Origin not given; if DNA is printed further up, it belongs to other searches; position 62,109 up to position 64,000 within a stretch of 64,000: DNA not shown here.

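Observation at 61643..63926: Overlapping gene pair: small hypothetical plus Mrr-like PD-(D/E)xK with large unknown C-terminal domain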

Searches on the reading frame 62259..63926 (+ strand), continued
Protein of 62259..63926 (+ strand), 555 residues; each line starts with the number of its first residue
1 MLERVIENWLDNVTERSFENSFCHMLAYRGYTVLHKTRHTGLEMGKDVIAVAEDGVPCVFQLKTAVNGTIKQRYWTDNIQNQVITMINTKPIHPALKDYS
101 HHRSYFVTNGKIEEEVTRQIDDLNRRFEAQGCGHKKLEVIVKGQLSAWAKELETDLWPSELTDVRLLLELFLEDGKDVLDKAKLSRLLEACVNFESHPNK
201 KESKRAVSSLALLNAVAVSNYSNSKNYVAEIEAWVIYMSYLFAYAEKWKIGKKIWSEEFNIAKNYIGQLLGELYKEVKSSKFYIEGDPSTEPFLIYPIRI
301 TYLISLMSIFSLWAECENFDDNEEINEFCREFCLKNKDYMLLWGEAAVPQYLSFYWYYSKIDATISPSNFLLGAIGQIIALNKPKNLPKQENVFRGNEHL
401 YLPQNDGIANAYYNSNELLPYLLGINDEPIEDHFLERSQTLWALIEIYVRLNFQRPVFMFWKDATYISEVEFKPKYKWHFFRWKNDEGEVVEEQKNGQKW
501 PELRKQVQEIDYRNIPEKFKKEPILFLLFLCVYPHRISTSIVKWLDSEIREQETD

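Call 48: search_protein_families(library=pfam, alignment_id=A4, max_evalue=0.00001)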
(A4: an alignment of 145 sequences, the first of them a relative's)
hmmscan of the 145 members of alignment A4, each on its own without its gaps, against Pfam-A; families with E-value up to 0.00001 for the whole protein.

A. member 1, L036:5234-6496:+ (421 aa): 1 family
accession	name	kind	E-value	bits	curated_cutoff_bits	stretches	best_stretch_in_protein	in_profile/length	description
PF01420.25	Methylase_S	-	3.8e-33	115.5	22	2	31-191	3-167/168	Type I restriction modification DNA specificity domain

B. families by the number of members that match (of 145 scanned): 114 families (the first 25 are shown)
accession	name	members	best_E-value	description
PF02384.22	N6_Mtase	4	3e-73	N-6 DNA Methylase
PF04851.21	ResIII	3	4.4e-39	Type III restriction enzyme, res subunit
PF07669.17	Eco57I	3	6.4e-23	Eco57I restriction-modification methylase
PF00271.37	Helicase_C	3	1e-14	Helicase conserved C-terminal domain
PF18135.7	Type_ISP_C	2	4.5e-89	Type ISP C-terminal specificity domain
PF22240.1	ISP_coupler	2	2.7e-43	Type ISP restriction-modification enzyme, coupler domain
PF13156.12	Mrr_cat_2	2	5.8e-35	Restriction endonuclease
PF04471.18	Mrr_cat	2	7.9e-25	Restriction endonuclease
PF13744.12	HTH_37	2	2.2e-23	Helix-turn-helix domain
PF04055.27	Radical_SAM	2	3.6e-22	Radical SAM superfamily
PF05973.20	Gp49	2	8.2e-22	Phage derived protein Gp49-like (DUF891)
PF12161.14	HsdM_N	2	4e-17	HsdM N-terminal domain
PF00270.35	DEAD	2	1.1e-10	DEAD/DEAH box helicase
PF13384.12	HTH_23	2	1.7e-07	Homeodomain-like domain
PF01381.28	HTH_3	2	1.8e-07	Helix-turn-helix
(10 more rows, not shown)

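Call 49: search_protein_families(library=padloc, alignment_id=A4, max_evalue=0.00001)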
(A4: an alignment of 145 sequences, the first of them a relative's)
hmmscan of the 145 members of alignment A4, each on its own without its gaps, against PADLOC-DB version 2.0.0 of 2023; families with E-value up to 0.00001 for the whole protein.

A. member 1, L036:5234-6496:+ (421 aa): 90 families (the best 25 are shown)
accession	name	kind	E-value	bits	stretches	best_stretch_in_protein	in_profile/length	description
PDLC03178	Specificity_I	-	2.1e-78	262.5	1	14-421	1-411/411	Type I specificity subunit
PDLC03165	Specificity_I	-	2.3e-66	222.9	1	14-421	3-411/411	Type I specificity subunit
PDLC03087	Specificity_I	-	9.1e-66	220.5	1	21-421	2-411/418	Type I specificity subunit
PDLC03185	Specificity_I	-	1.8e-49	167.1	1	16-421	2-408/408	Type I specificity subunit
PDLC03078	Specificity_I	-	2.1e-48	163.8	2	133-421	140-419/419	Type I specificity subunit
PDLC03124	Specificity_I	-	1.1e-46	158.6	2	217-420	17-210/413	Type I specificity subunit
PDLC03064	Specificity_I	-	4.2e-42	142.8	1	14-421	1-409/409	Type I specificity subunit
PDLC03098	Specificity_I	-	9.4e-42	141.9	2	218-418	249-430/443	Type I specificity subunit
PDLC03101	Specificity_I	-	2e-39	134.4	2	207-420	200-400/411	Type I specificity subunit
PDLC03158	Specificity_I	-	1.6e-38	130.8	1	148-421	162-427/433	Type I specificity subunit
PDLC03156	Specificity_I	-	5.1e-34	116.4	2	137-419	130-398/413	Type I specificity subunit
PDLC03146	Specificity_I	-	1.5e-32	111.3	1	18-420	8-412/420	Type I specificity subunit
PDLC03113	Specificity_I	-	3.3e-32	109.8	2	282-421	275-416/422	Type I specificity subunit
PDLC03090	Specificity_I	-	1e-31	108.6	2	24-260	14-279/434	Type I specificity subunit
PDLC03102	Specificity_I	-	1.3e-30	104.7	2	155-230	151-226/376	Type I specificity subunit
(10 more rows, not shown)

B. families by the number of members that match (of 145 scanned): 306 families (the first 25 are shown)
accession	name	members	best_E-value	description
PDLC04134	mad2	5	1.1e-43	mads_2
PDLC02707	PbeA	4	3.8e-24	PbeA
PDLC03032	MTase_I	3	2e-57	Type I methyltransferase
PDLC03021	MTase_I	3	2.8e-41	Type I methyltransferase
PDLC02703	PbeA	3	3.8e-09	PbeA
PDLC03335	MTase_II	3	4.9e-08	Type II methyltransferase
PDLC03597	REase_MTase_IIG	2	0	Type IIG restriction enzyme-methyltransferase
PDLC03051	REase_MTase_I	2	0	Type I restriction enzyme-methyltransferase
PDLC03035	MTase_I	2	2.6e-249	Type I methyltransferase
PDLC03621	REase_MTase_IIG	2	1.8e-132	Type IIG restriction enzyme-methyltransferase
PDLC03022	MTase_I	2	2.2e-114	Type I methyltransferase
PDLC03019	MTase_I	2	1.2e-81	Type I methyltransferase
PDLC03027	MTase_I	2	5.6e-77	Type I methyltransferase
PDLC03020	MTase_I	2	3.4e-69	Type I methyltransferase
PDLC03031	MTase_I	2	7.4e-67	Type I methyltransferase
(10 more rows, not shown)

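Call 54: find_encoding_contigs(protein=window:62259-63926:+, flank=10000, max_places=4)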
Protein window:62259-63926:+ (555 aa): no gene with exactly this product is on record in the collection.

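Call 56: find_encoding_contigs(protein=P0247, flank=10000, max_places=3)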
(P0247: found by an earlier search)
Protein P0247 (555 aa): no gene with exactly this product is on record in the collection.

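Call 57: find_encoding_contigs(protein=P0002, flank=8000, max_places=2)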
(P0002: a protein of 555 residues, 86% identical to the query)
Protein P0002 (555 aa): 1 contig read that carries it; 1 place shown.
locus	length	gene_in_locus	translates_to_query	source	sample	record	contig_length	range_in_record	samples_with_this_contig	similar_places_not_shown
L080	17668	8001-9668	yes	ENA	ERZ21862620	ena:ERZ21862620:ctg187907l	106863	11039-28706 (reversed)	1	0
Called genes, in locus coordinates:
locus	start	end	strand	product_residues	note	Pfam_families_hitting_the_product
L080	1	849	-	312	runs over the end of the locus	PF13289:SIR2_2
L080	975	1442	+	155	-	-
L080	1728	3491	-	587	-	PF16655:PhoD_N, PF09423:PhoD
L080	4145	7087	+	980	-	PF13191:AAA_16 (weak), PF13401:AAA_22 (weak), PF00313:CSD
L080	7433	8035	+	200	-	-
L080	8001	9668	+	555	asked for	-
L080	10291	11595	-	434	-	PF13173:AAA_14, PF13635:DUF4143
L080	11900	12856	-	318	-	PF14022:DUF4238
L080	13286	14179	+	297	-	PF02481:DNA_processg_A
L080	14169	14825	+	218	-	-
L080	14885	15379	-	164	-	PF07799:DUF1643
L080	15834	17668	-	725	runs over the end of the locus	PF13576:Pentapeptide_3 (faint), PF09327:Phage_Tail_Tip (faint), PF10078:DUF2316 (faint)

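Call 67: search_dna_similar(query=window:62259-63923:+, collection=plasmids, mode=protein, max_evalue=0.001, max_rows=20)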
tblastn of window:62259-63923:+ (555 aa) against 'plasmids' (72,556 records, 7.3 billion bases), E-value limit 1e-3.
No match.

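Call 68: search_dna_similar(query=window:62259-63923:+, collection=phages, mode=protein, max_evalue=0.001, max_rows=20)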
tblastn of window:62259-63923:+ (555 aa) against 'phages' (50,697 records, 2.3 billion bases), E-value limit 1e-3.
No match.

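Call 69: find_related_loci(query=A1, collection=viral_contigs, flank=8000)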
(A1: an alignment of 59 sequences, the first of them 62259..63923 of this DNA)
Query A1 (555 aa) in viral_contigs; peptide patterns used: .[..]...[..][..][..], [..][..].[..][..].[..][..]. (x = any residue, [..] = any of these).
160 stretches matched a pattern; 1 encode a relative of the query (tblastn E <= 1e-3); 1 distinct loci.
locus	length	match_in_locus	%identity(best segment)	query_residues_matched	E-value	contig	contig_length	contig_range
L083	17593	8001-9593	39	1-549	1e-125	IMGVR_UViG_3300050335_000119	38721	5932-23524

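Call 72: search_protein_families(library=pfam, proteins=[L083:82-2580:+, L083:2663-4555:+, L083:4566-5270:+, L083:5254-6702:+, L083:6686-7408:+, L083:9846-11039:+, L083:11018-12094:+, L083:12150-14354:-, L083:15600-16067:-, L083:16098-16532:-], max_evalue=0.001)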
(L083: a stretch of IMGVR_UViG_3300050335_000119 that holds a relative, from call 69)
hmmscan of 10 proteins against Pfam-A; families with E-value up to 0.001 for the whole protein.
L083:82-2580:+ (832 aa): 8 families
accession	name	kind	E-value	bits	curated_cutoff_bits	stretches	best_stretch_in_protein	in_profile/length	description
PF13087.12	AAA_12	-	6.2e-14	52.5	27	1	672-810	63-194/195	AAA domain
PF13086.12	AAA_11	-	1e-12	48.8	27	2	521-580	196-254/257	AAA domain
PF01443.25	Viral_helicase1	-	4.4e-10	40.2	21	0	746-807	171-227/228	Viral superfamily 1 RNA helicase core domain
PF13604.12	AAA_30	-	1.4e-05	25.4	27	0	56-84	10-40/191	AAA domain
PF09848.15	SLFN-g3_helicase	-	7.3e-05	22.6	24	0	752-785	270-303/354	Schlafen group 3, DNA/RNA helicase domain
PF13538.12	UvrD_C_2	-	0.0001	22.5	27.4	1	754-807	4-52/52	UvrD-like helicase C-terminal domain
PF13245.12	AAA_19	-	0.00013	22.6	25.1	0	55-87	4-36/134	AAA domain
PF20720.3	nSTAND3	-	0.00048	20.3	27.2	0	48-107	3-61/155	Novel STAND NTPase 3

L083:2663-4555:+ (630 aa): 2 families
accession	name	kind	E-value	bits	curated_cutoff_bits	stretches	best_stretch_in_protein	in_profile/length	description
PF07693.20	KAP_NTPase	-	4.9e-44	151.2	20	1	14-382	1-292/293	KAP family P-loop domain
PF00910.28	RNA_helicase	-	0.00056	20.8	21.5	0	37-96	3-64/105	RNA helicase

L083:4566-5270:+ (234 aa): 0 families

L083:5254-6702:+ (482 aa): 1 family
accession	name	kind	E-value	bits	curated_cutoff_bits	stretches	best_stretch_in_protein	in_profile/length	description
PF06508.19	QueC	-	0.00016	21.7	22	0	150-207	3-58/210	Queuosine biosynthesis protein QueC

L083:6686-7408:+ (240 aa): 1 family
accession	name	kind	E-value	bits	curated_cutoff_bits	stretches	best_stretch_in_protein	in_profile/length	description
PF01026.27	TatD_DNase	-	1.5e-40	139.6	27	1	5-237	1-252/253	TatD related DNase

L083:9846-11039:+ (397 aa): 1 family
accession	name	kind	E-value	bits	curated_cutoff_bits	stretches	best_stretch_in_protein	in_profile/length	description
PF03235.19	GmrSD_N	-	0.00015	22.4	33.2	1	61-280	29-143/199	GmrSD restriction endonuclease, N-terminal domain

L083:11018-12094:+ (358 aa): 0 families

L083:12150-14354:- (734 aa): 0 families

L083:15600-16067:- (155 aa): 0 families

L083:16098-16532:- (144 aa): 0 families

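Call 73: search_protein_representatives(alignment_id=A1)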
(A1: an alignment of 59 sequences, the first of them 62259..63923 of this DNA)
Query: 59 sequences, 535 profile positions. Proteins with E-value up to 0.001 (for the whole library): 1350; up to 1e-10: 1017; up to 1e-30: 617. The best 150 are listed.
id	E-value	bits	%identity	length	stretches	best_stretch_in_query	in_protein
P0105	2.7e-247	838.2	-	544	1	1-532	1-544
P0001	4.2e-236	801.3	-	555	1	1-532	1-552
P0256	5.6e-192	655.7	-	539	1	1-531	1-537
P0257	6.6e-191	652.2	-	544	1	1-532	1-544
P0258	6.7e-191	652.1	-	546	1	1-531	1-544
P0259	7.8e-186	635.4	-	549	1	1-533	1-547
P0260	1.7e-185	634.3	-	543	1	1-533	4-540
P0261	1.3e-184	631.4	-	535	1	1-529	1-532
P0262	1.7e-184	631.0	-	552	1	1-531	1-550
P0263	2.3e-184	630.5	-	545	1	1-529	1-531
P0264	3.5e-184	629.9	-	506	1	42-531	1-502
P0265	1.5e-183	627.9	-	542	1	1-530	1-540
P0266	7.2e-183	625.6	-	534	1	1-531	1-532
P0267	7.6e-180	615.6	-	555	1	1-532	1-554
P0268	1.4e-179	614.8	-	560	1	1-531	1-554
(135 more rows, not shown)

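Call 74: search_protein_families(library=phrogs, proteins=[window:62259-63923:+], max_evalue=0.1)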
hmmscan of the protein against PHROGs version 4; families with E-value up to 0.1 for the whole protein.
window:62259-63923:+ (555 aa): 0 families

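Call 85: search_protein_families(library=pfam, proteins=[L042:7584-7943:-, L042:6067-6639:+, L042:12717-13049:-, L042:13064-13801:+, L057:2964-3470:+, L057:3470-4300:+, L079:7741-9303:+, L079:7391-7732:+, L079:11823-13484:-, L079:13435-14712:-], max_evalue=0.001)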
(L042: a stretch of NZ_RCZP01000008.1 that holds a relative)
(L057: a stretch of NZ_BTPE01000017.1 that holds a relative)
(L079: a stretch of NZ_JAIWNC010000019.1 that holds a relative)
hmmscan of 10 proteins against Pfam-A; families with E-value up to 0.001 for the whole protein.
L042:7584-7943:- (119 aa): 0 families

L042:6067-6639:+ (191 aa): 5 families
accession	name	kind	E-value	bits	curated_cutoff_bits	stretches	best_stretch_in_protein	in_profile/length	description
PF00583.31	Acetyltransf_1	-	1.3e-11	45.2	20.7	1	50-153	17-116/116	Acetyltransferase (GNAT) family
PF13420.13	Acetyltransf_4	-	9.3e-10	39.2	24.3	1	19-173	2-154/155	Acetyltransferase (GNAT) domain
PF13508.13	Acetyltransf_7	-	7.1e-08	33.2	27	1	68-154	5-83/84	Acetyltransferase (GNAT) domain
PF13673.13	Acetyltransf_10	-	0.00011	22.6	23.6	1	60-157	27-111/128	Acetyltransferase (GNAT) domain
PF13302.13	Acetyltransf_3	-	0.00021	22.5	25.4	1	22-154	8-138/138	Acetyltransferase (GNAT) domain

L042:12717-13049:- (110 aa): 0 families

L042:13064-13801:+ (246 aa): 0 families

L057:2964-3470:+ (169 aa): 0 families

L057:3470-4300:+ (277 aa): 1 family
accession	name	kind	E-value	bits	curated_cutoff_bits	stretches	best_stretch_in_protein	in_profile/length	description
PF04371.20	PAD_porph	-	6.9e-32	111.4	25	1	44-274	72-319/321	Porphyromonas-type peptidyl-arginine deiminase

L079:7741-9303:+ (521 aa): 3 families
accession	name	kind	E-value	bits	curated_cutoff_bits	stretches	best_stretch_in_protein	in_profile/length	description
PF00356.27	LacI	-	2.3e-14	53.4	27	1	322-364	2-44/46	Bacterial regulatory proteins, lacI family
PF14659.12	Phage_int_SAM_3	-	3.4e-07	30.8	22.6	1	84-130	1-49/58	Phage integrase, N-terminal SAM-like domain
PF00589.27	Phage_integrase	-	4e-07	30.4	27.1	1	436-480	125-169/172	Phage integrase family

L079:7391-7732:+ (114 aa): 1 family
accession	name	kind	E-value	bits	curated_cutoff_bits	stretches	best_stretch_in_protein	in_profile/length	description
PF12728.13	HTH_17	-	8.5e-06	26.4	27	1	16-57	5-46/51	Helix-turn-helix domain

L079:11823-13484:- (553 aa): 0 families

L079:13435-14712:- (425 aa): 1 family
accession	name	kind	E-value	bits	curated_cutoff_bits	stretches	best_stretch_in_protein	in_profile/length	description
PF00015.26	MCPsignal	-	4.9e-26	92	34.6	1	280-422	12-154/172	Methyl-accepting chemotaxis protein (MCP) signalling domain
